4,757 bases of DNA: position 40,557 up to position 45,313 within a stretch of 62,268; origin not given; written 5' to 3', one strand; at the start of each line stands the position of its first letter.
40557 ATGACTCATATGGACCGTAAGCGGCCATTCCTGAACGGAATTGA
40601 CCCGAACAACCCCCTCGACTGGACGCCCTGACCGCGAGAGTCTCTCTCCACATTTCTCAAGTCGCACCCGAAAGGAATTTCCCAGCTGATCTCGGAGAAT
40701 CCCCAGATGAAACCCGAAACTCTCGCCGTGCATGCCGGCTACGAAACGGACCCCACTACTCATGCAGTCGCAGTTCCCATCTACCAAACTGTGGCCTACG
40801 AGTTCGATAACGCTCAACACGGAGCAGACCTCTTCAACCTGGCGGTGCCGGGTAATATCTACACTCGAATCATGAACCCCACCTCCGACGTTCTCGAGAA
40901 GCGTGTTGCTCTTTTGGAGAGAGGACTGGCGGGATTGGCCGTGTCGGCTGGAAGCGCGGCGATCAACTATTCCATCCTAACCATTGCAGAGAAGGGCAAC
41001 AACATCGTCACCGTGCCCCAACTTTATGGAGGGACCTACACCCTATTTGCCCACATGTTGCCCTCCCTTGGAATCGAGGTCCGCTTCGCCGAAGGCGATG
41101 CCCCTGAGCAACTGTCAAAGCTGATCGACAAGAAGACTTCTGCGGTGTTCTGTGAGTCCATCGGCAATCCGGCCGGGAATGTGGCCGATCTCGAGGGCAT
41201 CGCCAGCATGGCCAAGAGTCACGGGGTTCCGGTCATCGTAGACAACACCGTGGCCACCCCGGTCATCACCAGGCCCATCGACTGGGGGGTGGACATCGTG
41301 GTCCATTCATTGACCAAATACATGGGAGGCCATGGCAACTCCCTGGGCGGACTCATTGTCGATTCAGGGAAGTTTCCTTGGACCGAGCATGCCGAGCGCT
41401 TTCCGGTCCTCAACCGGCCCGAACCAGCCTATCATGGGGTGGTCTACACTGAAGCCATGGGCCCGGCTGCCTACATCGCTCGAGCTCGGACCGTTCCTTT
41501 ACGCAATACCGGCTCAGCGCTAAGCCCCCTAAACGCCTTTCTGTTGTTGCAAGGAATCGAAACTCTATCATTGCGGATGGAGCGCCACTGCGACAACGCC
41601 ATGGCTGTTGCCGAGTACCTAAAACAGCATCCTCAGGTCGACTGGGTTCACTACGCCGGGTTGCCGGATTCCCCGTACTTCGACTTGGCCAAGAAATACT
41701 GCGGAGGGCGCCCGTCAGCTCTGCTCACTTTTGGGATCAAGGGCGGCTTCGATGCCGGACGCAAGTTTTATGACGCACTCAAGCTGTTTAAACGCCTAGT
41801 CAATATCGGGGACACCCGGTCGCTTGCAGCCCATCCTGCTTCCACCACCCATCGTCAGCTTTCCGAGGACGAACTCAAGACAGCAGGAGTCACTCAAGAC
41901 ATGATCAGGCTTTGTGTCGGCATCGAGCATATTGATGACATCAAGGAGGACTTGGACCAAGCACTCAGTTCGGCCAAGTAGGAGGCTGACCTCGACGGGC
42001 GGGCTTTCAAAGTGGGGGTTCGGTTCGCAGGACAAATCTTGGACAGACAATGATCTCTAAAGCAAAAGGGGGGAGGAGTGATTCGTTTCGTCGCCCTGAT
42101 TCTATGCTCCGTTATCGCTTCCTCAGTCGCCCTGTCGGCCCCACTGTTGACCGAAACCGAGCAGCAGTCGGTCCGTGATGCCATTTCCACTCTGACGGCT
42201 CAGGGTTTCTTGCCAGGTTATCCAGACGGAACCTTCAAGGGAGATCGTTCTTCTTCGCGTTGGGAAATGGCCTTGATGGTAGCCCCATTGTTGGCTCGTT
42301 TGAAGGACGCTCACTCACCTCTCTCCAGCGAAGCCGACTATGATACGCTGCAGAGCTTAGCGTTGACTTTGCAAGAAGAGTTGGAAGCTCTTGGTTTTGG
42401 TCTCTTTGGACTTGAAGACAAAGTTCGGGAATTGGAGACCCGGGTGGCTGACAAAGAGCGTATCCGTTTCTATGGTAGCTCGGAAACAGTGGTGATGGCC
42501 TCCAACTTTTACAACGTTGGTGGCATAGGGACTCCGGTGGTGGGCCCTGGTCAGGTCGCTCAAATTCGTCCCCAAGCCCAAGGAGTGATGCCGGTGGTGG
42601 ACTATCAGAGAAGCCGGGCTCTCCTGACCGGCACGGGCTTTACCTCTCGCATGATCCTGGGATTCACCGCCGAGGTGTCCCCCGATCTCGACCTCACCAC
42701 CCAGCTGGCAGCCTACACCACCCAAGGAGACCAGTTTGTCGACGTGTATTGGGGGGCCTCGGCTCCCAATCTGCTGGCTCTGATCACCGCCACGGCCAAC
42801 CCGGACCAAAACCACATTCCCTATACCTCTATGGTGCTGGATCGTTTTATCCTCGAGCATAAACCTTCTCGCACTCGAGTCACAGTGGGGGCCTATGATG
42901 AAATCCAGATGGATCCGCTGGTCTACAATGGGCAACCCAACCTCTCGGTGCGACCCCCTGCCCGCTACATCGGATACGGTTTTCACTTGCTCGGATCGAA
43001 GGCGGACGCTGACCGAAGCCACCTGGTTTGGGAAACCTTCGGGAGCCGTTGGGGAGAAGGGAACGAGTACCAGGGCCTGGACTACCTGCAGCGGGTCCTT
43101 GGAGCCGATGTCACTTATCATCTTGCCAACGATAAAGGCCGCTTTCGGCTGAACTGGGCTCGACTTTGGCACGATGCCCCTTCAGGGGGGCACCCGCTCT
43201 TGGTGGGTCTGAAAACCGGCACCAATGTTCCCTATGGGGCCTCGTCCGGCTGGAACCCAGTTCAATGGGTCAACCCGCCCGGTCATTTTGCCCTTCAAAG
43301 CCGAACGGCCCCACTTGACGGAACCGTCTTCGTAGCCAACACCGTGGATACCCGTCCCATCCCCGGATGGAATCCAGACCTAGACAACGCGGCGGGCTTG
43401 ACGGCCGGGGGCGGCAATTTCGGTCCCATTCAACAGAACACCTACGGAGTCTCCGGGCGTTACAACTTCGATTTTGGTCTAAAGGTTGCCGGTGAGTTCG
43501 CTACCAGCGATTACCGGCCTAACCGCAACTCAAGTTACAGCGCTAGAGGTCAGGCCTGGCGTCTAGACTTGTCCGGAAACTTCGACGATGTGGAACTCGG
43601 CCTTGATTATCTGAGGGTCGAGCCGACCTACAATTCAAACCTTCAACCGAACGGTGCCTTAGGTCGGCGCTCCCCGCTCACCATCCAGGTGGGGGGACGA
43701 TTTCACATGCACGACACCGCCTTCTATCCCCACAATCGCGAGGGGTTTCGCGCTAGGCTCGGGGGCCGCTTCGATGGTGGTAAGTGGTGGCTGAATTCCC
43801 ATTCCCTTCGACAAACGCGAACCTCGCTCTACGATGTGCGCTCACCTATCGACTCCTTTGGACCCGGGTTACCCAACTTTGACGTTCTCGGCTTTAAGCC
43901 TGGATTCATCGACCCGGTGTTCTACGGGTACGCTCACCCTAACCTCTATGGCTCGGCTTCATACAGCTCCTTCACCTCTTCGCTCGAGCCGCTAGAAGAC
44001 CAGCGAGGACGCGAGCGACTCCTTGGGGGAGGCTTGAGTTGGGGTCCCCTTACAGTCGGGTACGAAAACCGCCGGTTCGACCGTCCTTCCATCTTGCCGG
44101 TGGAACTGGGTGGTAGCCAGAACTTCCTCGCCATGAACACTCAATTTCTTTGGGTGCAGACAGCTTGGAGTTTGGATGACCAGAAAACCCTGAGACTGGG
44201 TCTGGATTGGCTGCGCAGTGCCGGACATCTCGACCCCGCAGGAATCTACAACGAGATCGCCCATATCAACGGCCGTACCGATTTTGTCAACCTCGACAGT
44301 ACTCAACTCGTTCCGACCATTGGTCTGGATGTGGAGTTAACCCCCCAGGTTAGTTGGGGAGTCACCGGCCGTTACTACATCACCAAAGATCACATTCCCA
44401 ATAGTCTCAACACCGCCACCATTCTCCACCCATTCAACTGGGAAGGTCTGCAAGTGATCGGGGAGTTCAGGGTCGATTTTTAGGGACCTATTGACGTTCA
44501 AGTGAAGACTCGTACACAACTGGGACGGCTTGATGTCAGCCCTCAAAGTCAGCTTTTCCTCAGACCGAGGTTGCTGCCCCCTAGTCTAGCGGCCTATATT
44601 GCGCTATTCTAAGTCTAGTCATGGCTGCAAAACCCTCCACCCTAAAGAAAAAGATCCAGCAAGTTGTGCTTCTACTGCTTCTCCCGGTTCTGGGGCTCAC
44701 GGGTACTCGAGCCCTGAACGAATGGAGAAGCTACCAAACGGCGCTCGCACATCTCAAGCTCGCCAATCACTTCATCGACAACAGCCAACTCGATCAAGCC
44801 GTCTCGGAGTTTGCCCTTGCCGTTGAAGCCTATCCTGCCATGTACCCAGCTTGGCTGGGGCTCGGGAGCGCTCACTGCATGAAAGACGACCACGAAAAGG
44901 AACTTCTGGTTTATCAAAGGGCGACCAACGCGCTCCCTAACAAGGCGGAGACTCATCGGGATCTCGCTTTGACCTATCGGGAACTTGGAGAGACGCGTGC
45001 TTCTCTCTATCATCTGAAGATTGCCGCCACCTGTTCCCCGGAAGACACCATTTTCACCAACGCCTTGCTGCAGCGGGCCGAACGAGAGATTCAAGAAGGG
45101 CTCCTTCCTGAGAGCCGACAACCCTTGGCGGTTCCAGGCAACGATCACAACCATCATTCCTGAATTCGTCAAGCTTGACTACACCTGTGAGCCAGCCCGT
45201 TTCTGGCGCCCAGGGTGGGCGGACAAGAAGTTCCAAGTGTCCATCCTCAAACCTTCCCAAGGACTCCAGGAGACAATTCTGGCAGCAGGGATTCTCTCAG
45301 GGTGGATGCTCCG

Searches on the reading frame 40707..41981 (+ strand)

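Call 7: search_protein_families(library=pfam, proteins=[window:40707-41981:+], max_evalue=0.01)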
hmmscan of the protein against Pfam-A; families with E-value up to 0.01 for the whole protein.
window:40707-41981:+ (424 aa): 5 families
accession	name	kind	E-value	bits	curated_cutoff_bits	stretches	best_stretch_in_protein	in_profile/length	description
PF01053.26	Cys_Met_Meta_PP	-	8.4e-132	439.7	27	1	4-420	1-380/381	Cys/Met metabolism PLP-dependent enzyme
PF00155.27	Aminotran_1_2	-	1.9e-07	31.1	19.7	1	76-220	68-235/361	Aminotransferase class I and II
PF00266.25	Aminotran_5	-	2.8e-07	30.3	21.5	1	82-210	70-207/371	Aminotransferase class-V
PF01041.23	DegT_DnrJ_EryC1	-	7.9e-07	29.1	19.8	1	57-183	23-149/360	DegT/DnrJ/EryC1/StrS aminotransferase family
PF02347.22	GDC-P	-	0.00033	20.1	26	1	84-201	141-255/429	Glycine cleavage system P-protein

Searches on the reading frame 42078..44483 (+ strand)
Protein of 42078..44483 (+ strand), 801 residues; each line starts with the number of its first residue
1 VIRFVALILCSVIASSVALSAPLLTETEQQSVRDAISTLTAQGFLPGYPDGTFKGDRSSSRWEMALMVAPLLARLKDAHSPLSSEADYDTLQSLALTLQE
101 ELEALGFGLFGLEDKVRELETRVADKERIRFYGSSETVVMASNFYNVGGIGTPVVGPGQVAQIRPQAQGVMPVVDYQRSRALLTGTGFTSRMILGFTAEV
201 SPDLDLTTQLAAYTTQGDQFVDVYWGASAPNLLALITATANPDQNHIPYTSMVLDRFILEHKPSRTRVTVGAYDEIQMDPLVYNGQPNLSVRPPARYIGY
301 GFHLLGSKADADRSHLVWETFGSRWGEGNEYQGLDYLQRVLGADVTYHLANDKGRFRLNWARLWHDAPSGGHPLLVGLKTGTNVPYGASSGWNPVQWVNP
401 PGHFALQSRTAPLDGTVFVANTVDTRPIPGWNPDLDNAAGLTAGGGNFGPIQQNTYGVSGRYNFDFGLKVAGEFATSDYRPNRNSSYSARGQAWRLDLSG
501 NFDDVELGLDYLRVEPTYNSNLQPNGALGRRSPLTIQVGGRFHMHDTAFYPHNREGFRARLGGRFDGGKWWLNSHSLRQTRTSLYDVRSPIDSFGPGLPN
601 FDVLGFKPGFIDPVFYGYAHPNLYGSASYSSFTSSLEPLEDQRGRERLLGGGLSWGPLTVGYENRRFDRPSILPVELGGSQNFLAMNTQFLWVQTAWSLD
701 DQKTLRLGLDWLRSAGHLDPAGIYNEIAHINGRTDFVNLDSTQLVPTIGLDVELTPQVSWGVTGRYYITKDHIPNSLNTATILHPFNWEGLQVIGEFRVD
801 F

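Call 7: search_protein_families(library=pfam, proteins=[window:42078-44483:+], max_evalue=0.01)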
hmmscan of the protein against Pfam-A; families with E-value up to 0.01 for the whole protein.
window:42078-44483:+ (801 aa): 1 family
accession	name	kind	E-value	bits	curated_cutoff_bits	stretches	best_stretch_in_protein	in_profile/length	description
PF00395.25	SLH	-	0.0037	17.6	20.8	0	34-64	13-43/44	S-layer homology domain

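Call 42: search_protein_families(library=ncbifam, proteins=[window:42078-44483:+], max_evalue=0.01)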
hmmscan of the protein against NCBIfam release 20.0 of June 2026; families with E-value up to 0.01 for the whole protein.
window:42078-44483:+ (801 aa): 1 family
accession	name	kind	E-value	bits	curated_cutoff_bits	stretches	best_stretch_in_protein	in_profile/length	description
NF033921.0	por_somb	subfamily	5.8e-08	31.8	100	1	43-121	28-110/485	iron uptake porin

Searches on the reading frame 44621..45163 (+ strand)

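Call 7: search_protein_families(library=pfam, proteins=[window:44621-45163:+], max_evalue=0.01)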
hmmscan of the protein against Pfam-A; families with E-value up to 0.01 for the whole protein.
window:44621-45163:+ (180 aa): 6 families
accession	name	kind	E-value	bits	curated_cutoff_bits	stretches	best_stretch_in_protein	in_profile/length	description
PF13432.12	TPR_16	-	4.9e-07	30.5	32.7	1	45-106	1-62/65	Tetratricopeptide repeat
PF13428.12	TPR_14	-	0.0001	23.1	23.5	0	43-83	3-43/44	Tetratricopeptide repeat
PF13371.12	TPR_9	-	0.00036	20.9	35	1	84-143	4-63/73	Tetratricopeptide repeat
PF13424.12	TPR_12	-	0.00041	20.9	30.1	0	91-133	26-69/77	Tetratricopeptide repeat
PF07719.23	TPR_2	-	0.00088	19.7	27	0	109-141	1-33/34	Tetratricopeptide repeat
PF13431.12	TPR_17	-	0.0016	19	24.4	0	98-126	2-30/34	Tetratricopeptide repeat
